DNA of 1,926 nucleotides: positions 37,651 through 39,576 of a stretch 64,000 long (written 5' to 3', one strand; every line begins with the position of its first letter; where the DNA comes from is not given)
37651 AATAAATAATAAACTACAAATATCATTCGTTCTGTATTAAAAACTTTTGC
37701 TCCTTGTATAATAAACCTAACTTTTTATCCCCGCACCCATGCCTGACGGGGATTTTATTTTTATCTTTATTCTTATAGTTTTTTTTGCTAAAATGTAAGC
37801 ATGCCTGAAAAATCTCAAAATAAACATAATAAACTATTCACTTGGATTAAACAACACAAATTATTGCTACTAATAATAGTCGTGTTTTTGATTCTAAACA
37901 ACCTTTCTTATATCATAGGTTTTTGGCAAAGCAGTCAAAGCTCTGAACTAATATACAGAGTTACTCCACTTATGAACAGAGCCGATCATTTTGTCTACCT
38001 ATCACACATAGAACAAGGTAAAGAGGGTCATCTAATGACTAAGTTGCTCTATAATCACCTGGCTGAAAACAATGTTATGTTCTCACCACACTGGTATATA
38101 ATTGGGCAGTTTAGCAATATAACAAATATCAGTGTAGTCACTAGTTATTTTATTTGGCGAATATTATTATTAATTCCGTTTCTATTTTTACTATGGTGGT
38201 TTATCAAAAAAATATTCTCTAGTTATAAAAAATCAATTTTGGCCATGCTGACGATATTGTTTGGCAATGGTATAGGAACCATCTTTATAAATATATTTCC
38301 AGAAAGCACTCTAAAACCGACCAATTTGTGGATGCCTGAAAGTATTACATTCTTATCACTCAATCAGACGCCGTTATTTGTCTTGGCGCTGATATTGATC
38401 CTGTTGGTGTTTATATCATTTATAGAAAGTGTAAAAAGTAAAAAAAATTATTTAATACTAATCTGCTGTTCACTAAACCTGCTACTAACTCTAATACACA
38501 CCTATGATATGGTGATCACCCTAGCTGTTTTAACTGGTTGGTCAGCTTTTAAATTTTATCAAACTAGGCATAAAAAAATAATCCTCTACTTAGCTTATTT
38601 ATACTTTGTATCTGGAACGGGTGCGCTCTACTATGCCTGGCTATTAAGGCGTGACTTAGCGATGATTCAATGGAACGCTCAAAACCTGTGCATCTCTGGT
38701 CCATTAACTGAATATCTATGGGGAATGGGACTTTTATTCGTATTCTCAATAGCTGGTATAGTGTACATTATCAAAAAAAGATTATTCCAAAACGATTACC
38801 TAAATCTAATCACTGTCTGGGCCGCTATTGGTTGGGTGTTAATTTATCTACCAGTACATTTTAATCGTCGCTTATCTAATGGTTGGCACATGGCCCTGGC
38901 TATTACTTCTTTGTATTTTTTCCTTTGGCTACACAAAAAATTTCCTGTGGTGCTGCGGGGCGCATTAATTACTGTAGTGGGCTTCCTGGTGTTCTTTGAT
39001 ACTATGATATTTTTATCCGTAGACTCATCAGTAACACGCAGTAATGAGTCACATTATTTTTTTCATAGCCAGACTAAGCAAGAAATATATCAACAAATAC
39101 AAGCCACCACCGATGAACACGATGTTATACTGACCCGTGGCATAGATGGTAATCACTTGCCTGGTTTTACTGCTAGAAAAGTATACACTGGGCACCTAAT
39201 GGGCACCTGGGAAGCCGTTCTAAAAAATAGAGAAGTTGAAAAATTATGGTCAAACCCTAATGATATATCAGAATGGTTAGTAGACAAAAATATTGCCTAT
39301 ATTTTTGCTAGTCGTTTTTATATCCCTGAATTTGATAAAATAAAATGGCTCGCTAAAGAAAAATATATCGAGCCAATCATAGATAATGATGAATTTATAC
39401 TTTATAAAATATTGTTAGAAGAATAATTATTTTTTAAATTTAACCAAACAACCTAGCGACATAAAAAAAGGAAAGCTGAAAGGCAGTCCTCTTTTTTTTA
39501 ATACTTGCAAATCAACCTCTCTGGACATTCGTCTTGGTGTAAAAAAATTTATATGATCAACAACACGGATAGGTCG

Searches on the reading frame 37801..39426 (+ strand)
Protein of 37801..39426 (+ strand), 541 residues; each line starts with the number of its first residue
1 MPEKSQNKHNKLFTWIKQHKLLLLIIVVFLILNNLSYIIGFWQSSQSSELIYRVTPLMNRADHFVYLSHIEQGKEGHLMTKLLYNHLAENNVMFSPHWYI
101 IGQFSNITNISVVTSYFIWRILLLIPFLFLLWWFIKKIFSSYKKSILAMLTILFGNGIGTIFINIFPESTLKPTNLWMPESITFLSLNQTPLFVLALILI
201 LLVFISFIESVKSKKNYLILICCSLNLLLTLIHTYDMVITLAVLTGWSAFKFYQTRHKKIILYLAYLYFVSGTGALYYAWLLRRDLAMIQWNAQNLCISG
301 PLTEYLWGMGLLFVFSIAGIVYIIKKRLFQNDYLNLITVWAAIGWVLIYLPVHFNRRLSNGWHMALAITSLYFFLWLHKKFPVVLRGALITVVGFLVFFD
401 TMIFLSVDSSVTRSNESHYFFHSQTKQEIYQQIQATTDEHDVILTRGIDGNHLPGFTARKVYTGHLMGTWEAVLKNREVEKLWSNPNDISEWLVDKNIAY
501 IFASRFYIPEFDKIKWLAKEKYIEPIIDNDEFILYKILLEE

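Call 14: search_protein_families(library=ncbifam, proteins=[window:37801-39426:+], max_evalue=0.1)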
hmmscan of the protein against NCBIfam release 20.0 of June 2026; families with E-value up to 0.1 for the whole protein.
window:37801-39426:+ (541 aa): 1 family
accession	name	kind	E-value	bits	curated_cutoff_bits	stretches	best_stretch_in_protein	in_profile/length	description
NF009583.0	PRK13024.1-3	subfamily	0.074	11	721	0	336-397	581-645/755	protein translocase subunit SecDF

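Call 58: search_protein_families(library=pfam, proteins=[window:37801-39426:+], max_evalue=5)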
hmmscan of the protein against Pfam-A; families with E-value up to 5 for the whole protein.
window:37801-39426:+ (541 aa): 0 families
